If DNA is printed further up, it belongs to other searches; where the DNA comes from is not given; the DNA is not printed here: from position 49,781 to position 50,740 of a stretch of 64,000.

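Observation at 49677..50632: Group I intron with GIY-YIG homing endonuclease splitting family B DNA polymerase exactly within motif A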

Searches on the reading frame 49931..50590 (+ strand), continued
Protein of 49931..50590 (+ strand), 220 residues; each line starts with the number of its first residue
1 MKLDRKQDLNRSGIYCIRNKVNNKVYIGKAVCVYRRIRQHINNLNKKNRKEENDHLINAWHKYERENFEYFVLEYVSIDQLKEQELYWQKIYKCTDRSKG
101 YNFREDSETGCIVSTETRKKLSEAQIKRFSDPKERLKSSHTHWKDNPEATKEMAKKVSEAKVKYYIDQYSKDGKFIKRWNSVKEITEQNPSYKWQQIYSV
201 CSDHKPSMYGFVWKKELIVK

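Call 58: search_protein_families(library=ncbifam, proteins=[window:49931-50590:+], max_evalue=0.01)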
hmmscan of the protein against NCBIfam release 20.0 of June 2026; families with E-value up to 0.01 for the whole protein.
window:49931-50590:+ (220 aa): 5 families
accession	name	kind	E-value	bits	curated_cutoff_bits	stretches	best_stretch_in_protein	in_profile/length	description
TIGR01453.1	grpIintron_endo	subfamily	1.2e-21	77.7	56.05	1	11-176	1-155/215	group I intron endonuclease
NF011261.0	PRK14667.1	equivalog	4.1e-05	22.3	818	1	10-83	15-88/567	excinuclease ABC subunit C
NF005906.0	PRK07883.1-4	equivalog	0.0002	19.9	495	1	11-51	215-255/563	DEDD exonuclease domain-containing protein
NF005903.0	PRK07883.1-1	equivalog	0.00089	17.8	1038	1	10-57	247-294/642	DEDD exonuclease domain-containing protein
NF005905.0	PRK07883.1-3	equivalog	0.004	15.8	508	1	10-51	225-266/581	DEDD exonuclease domain-containing protein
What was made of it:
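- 49931..50593 (+): GIY-YIG homing endonuclease gene (220 aa), I-TevI-like. Its last four codons and the first base of its stop codon form the 3' strand of P8. TIGR01453, 77.7 bits against a cutoff of 56.05 (call 58).
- On GIY-YIG homing endonuclease (I-TevI-like): TIGR01453 'group I intron endonuclease', 77.7 bits against 56.05 (call 58).
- It passes TIGR01453 (call 58).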
